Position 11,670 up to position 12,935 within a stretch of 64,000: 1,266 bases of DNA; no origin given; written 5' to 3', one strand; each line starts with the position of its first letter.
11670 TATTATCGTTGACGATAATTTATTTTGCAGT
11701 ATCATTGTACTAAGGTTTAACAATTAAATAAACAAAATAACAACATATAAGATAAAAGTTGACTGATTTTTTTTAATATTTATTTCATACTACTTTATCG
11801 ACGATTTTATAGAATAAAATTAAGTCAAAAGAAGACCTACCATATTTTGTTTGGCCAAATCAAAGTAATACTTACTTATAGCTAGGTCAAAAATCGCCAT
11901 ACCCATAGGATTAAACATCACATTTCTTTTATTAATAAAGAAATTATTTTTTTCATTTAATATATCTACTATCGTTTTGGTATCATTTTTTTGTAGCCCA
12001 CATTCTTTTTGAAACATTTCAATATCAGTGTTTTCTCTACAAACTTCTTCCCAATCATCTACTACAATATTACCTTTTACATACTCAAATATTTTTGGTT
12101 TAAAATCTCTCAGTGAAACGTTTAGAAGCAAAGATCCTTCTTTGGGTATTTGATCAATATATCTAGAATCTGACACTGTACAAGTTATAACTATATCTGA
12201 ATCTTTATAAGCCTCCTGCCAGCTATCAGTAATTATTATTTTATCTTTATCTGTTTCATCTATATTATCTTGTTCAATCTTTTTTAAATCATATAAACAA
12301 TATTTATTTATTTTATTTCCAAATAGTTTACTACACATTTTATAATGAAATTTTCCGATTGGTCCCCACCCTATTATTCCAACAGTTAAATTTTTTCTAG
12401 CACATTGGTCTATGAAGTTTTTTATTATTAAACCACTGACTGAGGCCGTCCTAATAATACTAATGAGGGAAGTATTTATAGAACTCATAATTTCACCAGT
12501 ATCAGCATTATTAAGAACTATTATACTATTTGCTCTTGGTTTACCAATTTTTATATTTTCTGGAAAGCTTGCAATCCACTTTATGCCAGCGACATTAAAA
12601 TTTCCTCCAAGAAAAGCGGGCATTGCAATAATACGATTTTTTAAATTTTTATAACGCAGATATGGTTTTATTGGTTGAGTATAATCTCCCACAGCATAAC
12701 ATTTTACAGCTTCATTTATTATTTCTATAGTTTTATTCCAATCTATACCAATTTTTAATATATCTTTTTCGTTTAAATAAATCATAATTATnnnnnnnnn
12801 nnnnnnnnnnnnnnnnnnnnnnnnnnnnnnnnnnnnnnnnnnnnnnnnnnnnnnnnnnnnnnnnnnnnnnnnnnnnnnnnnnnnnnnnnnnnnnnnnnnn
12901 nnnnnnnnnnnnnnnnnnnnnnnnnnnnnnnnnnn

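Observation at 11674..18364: Compact biosynthetic cassette (SbnA/SbnB-like diaminopropionate module, two ATP-grasp ligases, C39-like peptidase, class-III aminotransferase) precisely bracketed by a 64-bp direct repeat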

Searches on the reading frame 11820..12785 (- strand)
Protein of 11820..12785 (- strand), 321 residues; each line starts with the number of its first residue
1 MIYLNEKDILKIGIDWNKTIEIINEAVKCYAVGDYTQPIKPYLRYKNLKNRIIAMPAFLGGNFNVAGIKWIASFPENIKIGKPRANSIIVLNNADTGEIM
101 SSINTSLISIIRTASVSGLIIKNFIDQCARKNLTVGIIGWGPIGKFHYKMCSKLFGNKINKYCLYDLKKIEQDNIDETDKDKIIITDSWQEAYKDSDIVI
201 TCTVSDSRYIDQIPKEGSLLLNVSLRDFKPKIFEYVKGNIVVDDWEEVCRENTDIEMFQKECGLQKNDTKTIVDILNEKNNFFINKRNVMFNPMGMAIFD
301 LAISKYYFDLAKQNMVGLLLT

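Call 4: search_protein_families(library=pfam, proteins=[window:11820-12785:-], max_evalue=0.01)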
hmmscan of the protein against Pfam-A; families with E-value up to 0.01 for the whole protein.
window:11820-12785:- (321 aa): 2 families
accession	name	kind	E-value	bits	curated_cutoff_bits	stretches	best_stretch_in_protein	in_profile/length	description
PF02423.21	OCD_Mu_crystall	-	9.6e-29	100.8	24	1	18-312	19-311/314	Ornithine cyclodeaminase/mu-crystallin family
PF02826.25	2-Hacid_dh_C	-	0.0021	17.9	25.1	1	131-203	35-99/178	D-isomer specific 2-hydroxyacid dehydrogenase, NAD binding domain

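Call 7: search_protein_families(library=ncbifam, proteins=[window:11820-12785:-], max_evalue=0.001)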
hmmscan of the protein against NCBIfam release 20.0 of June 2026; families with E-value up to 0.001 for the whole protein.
window:11820-12785:- (321 aa): 11 families
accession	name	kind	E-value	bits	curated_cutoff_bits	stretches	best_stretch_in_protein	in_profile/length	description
TIGR03944.1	dehyd_SbnB_fam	equivalog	4.1e-93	312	326.9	1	1-320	1-324/327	2,3-diaminopropionate biosynthesis protein SbnB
NF006379.0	PRK08618.1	equivalog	1.2e-30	106.9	417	1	1-317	1-321/326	ornithine cyclodeaminase family protein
NF004848.0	PRK06199.1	subfamily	2.6e-26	92.6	362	1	50-207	76-235/379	tyramine oxidase subunit B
TIGR02371.1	ala_DH_arch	equivalog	4.3e-21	75.4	409.15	1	13-318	13-320/325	alanine dehydrogenase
NF005603.0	PRK07340.1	equivalog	2.6e-17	63.1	266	1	14-307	16-299/307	delta(1)-pyrroline-2-carboxylate reductase family protein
NF004793.0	PRK06141.1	equivalog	2.1e-12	46.7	322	1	47-312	45-312/314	bifunctional Delta(1)-pyrroline-2-carboxylate/Delta(1)-piperideine-2-carboxylate reductase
NF045512.1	PyrPipCarbRedLhpI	equivalog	2.2e-12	46.8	400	1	14-305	12-291/298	bifunctional Delta(1)-pyrroline-2-carboxylate/Delta(1)-piperideine-2-carboxylate reductase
NF045643.1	ImmsucRedBhcD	equivalog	5.7e-09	35.7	500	1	65-314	63-313/321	iminosuccinate reductase BhcD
NF005762.1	PRK07589.1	equivalog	1.6e-08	33.9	350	1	66-208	65-205/334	ornithine cyclodeaminase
NF006141.0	PRK08291.1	equivalog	1.3e-06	27.7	408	1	3-314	6-322/330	cyclodeaminase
TIGR02992.1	ectoine_eutC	equivalog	1.6e-05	24.1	471.65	1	4-210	4-209/326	ectoine utilization protein EutC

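Call 37: find_encoding_contigs(protein=window:11820-12785:-, flank=3000, max_places=6)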
Protein window:11820-12785:- (321 aa): 1 contig read that carries it; 1 place shown.
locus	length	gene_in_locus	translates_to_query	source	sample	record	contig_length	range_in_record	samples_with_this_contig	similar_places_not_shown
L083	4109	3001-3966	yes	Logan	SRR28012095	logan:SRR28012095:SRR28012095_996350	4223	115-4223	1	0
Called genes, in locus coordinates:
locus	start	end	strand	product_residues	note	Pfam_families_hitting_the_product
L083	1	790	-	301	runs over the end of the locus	?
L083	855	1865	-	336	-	PF02655:ATP-grasp_3 (weak), PF07478:Dala_Dala_lig_C, PF13535:ATP-grasp_4 (faint)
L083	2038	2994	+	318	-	PF00291:PALP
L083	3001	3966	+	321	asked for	PF02423:OCD_Mu_crystall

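Call 53: search_solved_structures(query=window:11820-12785:-, max_evalue=1e-10, show_alignments=1)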
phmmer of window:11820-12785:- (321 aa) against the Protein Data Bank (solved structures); distinct sequences matched with E-value up to 1e-10: 4.
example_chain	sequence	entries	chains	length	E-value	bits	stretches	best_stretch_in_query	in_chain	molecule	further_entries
4m54_A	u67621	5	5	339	3e-39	138.2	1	1-320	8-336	Putative ornithine cyclodeaminase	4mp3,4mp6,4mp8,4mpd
1omo_A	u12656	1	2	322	6.3e-18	68.1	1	14-317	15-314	alanine dehydrogenase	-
1vll_A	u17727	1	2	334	7.2e-18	68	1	14-317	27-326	alanine dehydrogenase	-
6t3e_A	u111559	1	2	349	1.4e-15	60.5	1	2-317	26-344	DELTA1-pyrroline-2-carboxylate reductase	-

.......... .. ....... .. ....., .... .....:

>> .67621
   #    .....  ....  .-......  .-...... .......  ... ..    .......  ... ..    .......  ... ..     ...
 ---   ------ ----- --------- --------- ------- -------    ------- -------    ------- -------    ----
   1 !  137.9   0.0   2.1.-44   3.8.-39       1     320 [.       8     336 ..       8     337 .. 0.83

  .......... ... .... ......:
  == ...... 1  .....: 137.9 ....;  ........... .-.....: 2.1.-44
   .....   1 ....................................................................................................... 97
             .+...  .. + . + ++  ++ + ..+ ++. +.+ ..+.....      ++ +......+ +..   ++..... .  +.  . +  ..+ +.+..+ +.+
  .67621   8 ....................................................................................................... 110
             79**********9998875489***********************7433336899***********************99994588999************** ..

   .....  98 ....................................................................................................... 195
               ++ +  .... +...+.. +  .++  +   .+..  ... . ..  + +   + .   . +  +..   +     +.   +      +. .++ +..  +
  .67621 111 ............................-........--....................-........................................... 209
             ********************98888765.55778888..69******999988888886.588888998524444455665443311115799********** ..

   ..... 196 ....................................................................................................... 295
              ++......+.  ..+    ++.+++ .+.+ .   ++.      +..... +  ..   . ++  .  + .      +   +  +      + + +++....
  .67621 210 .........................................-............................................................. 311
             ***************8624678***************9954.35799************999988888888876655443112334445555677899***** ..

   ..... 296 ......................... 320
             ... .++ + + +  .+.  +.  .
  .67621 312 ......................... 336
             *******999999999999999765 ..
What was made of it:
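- On SbnB family (TIGR03944): This is nevertheless 205 bits above the next family, and the best PDB match is SbnB (call 53).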

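Call 77: search_protein_families(library=padloc, proteins=[window:11820-12785:-], max_evalue=0.001)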
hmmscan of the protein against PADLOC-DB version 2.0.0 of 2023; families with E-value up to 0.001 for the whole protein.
window:11820-12785:- (321 aa): 0 families
